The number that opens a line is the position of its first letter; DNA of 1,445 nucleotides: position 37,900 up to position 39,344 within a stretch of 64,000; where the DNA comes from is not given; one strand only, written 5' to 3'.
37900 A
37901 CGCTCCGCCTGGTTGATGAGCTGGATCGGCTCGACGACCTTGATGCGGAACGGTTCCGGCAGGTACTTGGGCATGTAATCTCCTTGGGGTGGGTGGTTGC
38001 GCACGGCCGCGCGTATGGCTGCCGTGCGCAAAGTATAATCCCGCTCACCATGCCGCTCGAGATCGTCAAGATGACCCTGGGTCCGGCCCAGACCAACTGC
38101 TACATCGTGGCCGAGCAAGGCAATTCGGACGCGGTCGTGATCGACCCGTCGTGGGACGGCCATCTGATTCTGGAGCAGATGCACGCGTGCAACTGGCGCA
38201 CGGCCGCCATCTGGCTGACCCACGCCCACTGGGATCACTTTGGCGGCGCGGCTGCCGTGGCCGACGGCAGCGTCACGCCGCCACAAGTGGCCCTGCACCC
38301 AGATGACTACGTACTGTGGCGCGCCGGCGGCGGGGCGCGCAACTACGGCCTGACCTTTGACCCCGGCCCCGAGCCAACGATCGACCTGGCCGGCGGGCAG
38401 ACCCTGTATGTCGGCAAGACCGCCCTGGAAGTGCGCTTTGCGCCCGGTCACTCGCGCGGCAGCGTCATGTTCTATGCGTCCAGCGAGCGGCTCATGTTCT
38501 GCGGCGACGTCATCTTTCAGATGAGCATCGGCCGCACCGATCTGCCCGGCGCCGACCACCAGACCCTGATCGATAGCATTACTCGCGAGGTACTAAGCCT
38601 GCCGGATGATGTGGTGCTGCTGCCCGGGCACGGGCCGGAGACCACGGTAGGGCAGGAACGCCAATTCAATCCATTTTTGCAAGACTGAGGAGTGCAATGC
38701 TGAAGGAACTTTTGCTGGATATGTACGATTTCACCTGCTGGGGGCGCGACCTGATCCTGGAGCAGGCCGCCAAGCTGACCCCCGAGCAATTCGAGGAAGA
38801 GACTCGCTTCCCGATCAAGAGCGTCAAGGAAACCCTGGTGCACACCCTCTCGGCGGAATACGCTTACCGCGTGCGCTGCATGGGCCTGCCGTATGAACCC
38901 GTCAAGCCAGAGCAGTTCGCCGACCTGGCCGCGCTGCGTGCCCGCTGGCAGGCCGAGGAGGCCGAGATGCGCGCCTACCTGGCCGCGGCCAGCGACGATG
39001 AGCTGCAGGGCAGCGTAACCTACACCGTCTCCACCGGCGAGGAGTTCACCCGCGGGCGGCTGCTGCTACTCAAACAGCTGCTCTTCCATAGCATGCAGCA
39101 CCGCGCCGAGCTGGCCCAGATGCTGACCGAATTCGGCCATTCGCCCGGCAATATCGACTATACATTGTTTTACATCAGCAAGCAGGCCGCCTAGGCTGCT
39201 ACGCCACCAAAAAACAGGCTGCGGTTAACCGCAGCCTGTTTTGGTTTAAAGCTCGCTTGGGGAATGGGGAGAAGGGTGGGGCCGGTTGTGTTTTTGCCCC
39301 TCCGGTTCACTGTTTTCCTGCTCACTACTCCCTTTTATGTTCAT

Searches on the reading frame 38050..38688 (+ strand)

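Call 60: search_protein_families(library=pfam, proteins=[window:38050-38688:+], max_evalue=0.001)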
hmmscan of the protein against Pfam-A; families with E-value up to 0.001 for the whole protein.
window:38050-38688:+ (212 aa): 2 families
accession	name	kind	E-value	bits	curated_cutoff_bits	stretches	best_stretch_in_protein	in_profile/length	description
PF00753.33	Lactamase_B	-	2.7e-27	96.4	22.7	1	11-194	2-196/196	Metallo-beta-lactamase superfamily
PF12706.13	Lactamase_B_2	-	1e-06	29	27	1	29-154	3-143/200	Beta-lactamase superfamily domain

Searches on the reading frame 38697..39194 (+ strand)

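Call 60: search_protein_families(library=pfam, proteins=[window:38697-39194:+], max_evalue=0.001)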
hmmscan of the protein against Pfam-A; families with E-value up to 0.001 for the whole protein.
window:38697-39194:+ (165 aa): 2 families
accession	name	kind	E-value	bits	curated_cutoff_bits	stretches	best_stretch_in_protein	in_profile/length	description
PF05163.17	DinB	-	1.4e-14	54.8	23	1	4-159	4-158/165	DinB family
PF12867.12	DinB_2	-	1e-09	39.4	24.8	1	17-138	6-127/128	DinB superfamily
